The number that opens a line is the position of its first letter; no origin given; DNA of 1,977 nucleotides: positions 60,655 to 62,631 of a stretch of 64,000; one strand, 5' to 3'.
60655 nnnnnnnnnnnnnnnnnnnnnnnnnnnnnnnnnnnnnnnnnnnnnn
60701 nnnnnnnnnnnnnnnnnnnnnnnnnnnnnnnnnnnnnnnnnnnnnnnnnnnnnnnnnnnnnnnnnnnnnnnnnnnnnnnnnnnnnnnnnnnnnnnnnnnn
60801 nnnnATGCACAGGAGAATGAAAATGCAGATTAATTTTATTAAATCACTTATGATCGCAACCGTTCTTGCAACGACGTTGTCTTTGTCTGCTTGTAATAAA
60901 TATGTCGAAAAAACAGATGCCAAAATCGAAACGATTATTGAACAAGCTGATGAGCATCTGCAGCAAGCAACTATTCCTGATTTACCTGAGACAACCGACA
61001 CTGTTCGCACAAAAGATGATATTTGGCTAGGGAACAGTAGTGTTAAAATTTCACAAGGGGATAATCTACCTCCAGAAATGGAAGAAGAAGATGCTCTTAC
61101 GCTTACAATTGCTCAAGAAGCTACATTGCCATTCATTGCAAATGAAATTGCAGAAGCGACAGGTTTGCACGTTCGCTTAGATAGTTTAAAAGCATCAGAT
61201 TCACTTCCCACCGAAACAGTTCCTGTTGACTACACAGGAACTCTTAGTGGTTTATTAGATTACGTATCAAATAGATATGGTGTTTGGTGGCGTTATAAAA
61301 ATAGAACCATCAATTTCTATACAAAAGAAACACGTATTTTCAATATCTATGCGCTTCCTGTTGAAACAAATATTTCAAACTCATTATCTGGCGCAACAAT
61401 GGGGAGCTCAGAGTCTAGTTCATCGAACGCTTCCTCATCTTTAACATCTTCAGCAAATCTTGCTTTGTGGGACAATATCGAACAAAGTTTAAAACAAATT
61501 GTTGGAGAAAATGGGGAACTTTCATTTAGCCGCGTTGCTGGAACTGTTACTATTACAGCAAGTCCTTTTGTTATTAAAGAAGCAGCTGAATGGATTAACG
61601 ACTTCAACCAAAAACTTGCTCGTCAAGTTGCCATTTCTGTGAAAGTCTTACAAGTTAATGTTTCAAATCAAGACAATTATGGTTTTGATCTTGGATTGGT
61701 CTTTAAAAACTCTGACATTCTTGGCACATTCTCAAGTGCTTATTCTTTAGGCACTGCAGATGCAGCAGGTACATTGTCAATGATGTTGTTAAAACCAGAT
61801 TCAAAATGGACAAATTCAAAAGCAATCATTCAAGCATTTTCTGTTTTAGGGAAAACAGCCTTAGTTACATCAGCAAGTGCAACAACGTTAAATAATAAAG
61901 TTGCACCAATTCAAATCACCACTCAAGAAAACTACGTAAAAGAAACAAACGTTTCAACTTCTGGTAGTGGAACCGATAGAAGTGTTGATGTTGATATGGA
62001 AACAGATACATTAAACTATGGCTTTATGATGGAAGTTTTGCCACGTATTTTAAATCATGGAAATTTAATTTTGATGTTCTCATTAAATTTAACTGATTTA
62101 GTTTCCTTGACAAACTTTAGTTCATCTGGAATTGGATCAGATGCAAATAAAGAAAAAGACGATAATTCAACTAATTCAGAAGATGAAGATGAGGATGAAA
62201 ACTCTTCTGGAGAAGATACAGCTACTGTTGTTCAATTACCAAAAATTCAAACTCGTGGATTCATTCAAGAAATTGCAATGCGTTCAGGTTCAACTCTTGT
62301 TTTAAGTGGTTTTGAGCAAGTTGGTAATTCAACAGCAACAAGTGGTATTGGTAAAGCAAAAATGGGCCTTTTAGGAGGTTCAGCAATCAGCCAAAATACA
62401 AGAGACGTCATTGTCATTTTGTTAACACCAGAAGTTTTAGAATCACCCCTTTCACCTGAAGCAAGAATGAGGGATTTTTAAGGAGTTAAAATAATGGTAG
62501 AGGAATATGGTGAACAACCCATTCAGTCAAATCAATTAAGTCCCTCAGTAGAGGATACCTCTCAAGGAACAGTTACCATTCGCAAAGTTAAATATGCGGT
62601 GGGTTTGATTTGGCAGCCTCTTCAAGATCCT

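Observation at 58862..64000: Type IVb (R64/PAPI-1/Tcp-like) pilus biogenesis cluster: TcpQ/PilL-like lipoprotein - lipoprotein secretin - PilO-like - PilP-like, truncated by the window edge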

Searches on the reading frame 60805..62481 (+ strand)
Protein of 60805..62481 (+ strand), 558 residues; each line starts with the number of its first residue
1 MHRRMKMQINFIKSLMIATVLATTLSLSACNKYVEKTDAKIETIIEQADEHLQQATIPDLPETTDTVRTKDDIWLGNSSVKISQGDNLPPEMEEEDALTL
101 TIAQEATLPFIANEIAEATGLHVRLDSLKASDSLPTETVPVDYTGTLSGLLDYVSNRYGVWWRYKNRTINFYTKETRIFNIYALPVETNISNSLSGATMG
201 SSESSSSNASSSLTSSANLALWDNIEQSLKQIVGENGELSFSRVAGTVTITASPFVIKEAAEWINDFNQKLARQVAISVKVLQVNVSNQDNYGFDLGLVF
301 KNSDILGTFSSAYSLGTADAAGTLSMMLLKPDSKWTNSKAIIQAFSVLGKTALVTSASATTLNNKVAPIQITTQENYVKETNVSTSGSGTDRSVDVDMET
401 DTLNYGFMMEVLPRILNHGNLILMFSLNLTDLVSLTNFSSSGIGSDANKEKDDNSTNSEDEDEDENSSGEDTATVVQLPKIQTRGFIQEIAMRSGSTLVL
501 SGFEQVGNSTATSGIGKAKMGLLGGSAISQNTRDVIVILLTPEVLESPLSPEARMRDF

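Call 5: search_protein_families(library=pfam, proteins=[window:60805-62481:+], max_evalue=1)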
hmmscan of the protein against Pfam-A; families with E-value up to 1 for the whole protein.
window:60805-62481:+ (558 aa): 4 families
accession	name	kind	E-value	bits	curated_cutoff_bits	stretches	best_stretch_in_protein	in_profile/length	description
PF00263.26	Secretin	-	9.1e-10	38.8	27.5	1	349-545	6-168/169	Bacterial type II and III secretion system protein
PF07655.18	Secretin_N_2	-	0.016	16.2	23.4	1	192-237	34-82/91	Secretin N-terminal domain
PF15995.10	DUF4771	-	0.15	12.8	27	1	149-243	41-134/160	Domain of unknown function (DUF4771)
PF23248.1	KH_PARP14_2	-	0.18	12.1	27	0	217-275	8-66/72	PARP14, second type I KH domain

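Call 6: search_protein_families(library=ncbifam, proteins=[window:60805-62481:+], max_evalue=1)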
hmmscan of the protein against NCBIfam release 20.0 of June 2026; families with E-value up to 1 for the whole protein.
window:60805-62481:+ (558 aa): 4 families
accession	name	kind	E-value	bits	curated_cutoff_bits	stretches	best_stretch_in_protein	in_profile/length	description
TIGR02520.1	pilus_B_mal_scr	equivalog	1.1e-80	271.6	287.65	2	138-444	121-442/513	PilN family type IVB pilus formation outer membrane protein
TIGR02519.1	pilus_MshL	equivalog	8.3e-25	87.4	250.2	1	242-514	4-255/290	pilus (MSHA type) biogenesis protein MshL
NF042912.1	Amuc_1098_fam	equivalog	0.0086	14.1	750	1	201-296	386-484/805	Amuc_1098 family type IV pilus outer membrane protein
NF047408.1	SA0632_fam_LP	equivalog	0.15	11.7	70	1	17-38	5-26/68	SA0632 family lipoprotein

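Call 30: search_solved_structures(query=window:60805-62481:+, max_evalue=0.01)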
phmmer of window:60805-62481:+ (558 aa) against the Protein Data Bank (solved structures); distinct sequences matched with E-value up to 0.01: 1.
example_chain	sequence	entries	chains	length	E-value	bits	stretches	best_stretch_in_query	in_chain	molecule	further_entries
9u5s_A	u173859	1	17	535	1.3e-50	176.2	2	97-437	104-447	Outer membrane lipoprotein BfpB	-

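Call 55: search_dna_similar(query=window:60805-62481:+, collection=plasmids, mode=protein, max_evalue=1e-10, max_rows=30, rows=spread)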
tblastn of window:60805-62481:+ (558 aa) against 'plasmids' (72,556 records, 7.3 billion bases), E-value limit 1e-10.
Records with a match: 2835; places in all: 2855; records where one place covers at least 80% of the query: 321.
Best place of each record, by identity: <60% 2835.
By first word of the organism name: Escherichia 1701; Salmonella 516; Shigella 139; Serratia 95; Klebsiella 73; Enterobacter 46; Pseudomonas 38; Citrobacter 33; Yersinia 31; Burkholderia 20; and 45 more.
By predicted mobility (MOB-suite, as given by PLSDB): conjugative 2450; non-mobilizable 204; mobilizable 181.
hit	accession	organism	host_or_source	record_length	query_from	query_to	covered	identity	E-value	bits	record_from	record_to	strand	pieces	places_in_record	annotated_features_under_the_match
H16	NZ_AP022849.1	Bosea sp. ANAM02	Callyspongia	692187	2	546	98%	27.2%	1e-45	180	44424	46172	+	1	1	PilN family type IVB pilus formation outer membrane protein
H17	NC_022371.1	Escherichia coli PMV-1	-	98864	67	545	86%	25.6%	1e-27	125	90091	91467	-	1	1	PilN family type IVB pilus formation outer membrane protein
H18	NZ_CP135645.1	Escherichia coli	-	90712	67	545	86%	25.4%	5e-27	124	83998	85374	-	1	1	PilN family type IVB pilus formation outer membrane protein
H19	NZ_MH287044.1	Escherichia coli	Homo sapiens (healthy adult),gut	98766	67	545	86%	25.2%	2e-26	122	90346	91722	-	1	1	PilN family type IVB pilus formation outer membrane protein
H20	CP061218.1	Escherichia coli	Homo sapiens,cell culture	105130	117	545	77%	27.4%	4e-25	118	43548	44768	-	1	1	PilN family type IVB pilus formation outer membrane protein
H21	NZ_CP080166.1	Escherichia coli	chicken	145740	117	545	77%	27.4%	6e-25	117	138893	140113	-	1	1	PilN family type IVB pilus formation outer membrane protein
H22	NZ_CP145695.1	Escherichia coli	-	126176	117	545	77%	27.1%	5e-25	117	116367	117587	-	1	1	PilN family type IVB pilus formation outer membrane protein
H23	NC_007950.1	Polaromonas sp. JS666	-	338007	142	544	72%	28.0%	1e-35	150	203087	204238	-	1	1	PilN family type IVB pilus formation outer membrane protein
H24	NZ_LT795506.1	Escherichia coli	Sus scrofa domestica,pig feces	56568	147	547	72%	27.6%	1e-22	110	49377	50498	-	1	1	PilN family type IVB pilus formation outer membrane protein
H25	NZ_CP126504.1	Escherichia coli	chicken meat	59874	147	547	72%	27.6%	2e-22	109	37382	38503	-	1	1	PilN family type IVB pilus formation outer membrane protein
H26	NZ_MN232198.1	Escherichia coli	-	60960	147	547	72%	27.6%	2e-22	109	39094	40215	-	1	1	PilN family type IVB pilus formation outer membrane protein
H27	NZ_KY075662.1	Escherichia coli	-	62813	147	547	72%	27.6%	2e-22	109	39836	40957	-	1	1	PilN family type IVB pilus formation outer membrane protein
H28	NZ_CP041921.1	Escherichia coli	Homo sapiens,sputum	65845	147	547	72%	27.6%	2e-22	109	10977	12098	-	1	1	PilN family type IVB pilus formation outer membrane protein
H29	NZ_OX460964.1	Hafnia paralvei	bacterial strain isolated from fresh ...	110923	141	545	73%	27.2%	6e-24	114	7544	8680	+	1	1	PilN family type IVB pilus formation outer membrane protein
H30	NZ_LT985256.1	Escherichia coli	-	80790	130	542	74%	26.7%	2e-25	119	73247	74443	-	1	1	PilN family type IVB pilus formation outer membrane protein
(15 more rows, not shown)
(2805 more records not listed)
